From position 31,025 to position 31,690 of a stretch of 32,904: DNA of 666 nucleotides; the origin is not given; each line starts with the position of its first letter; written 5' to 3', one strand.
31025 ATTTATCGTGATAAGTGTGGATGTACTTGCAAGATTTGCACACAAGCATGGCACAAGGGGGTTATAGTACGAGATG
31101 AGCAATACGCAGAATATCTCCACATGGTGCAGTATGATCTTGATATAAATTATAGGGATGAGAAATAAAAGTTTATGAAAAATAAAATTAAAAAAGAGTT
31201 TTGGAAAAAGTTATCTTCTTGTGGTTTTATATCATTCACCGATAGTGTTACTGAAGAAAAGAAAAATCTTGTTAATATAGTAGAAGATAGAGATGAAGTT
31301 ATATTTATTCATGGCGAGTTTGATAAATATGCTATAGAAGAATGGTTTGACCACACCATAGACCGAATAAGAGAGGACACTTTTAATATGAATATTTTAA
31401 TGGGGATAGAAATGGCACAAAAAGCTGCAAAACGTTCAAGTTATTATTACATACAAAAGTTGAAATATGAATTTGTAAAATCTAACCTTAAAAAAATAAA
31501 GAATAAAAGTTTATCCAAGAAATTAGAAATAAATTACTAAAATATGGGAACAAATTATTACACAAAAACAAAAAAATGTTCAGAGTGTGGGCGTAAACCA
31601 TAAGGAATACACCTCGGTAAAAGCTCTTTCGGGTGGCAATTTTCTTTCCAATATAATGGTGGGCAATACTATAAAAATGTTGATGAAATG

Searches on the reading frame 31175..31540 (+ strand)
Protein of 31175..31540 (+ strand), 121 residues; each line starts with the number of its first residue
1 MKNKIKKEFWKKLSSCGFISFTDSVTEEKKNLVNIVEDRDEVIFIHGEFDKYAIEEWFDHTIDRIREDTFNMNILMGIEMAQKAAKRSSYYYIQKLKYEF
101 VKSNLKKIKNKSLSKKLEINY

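Call 29: find_encoding_contigs(protein=window:31175-31540:+, flank=10000, max_places=10)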
Protein window:31175-31540:+ (121 aa): 2 contigs read that carry it; 2 places shown.
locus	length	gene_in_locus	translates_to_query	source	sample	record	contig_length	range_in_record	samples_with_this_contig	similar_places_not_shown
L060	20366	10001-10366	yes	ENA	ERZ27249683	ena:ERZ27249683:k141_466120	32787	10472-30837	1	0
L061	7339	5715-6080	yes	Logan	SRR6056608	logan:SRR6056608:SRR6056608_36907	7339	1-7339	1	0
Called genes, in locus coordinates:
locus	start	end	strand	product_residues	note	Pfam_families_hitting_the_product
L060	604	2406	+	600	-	PF09250:Prim-Pol, PF13481:AAA_25, PF06745:ATPase (weak)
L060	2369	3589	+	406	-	PF04851:ResIII, PF00270:DEAD, PF00271:Helicase_C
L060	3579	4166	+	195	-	PF12705:PDDEXK_1 (faint)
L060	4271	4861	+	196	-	-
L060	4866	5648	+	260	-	-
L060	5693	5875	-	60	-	-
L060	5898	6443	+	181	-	-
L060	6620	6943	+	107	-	-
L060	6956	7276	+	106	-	-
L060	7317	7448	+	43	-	-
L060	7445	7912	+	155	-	PF03767:Acid_phosphat_B (weak), PF25109:HAD_PNKP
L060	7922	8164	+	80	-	-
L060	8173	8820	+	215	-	PF24703:DUF7666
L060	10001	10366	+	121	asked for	-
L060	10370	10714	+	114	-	-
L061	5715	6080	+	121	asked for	-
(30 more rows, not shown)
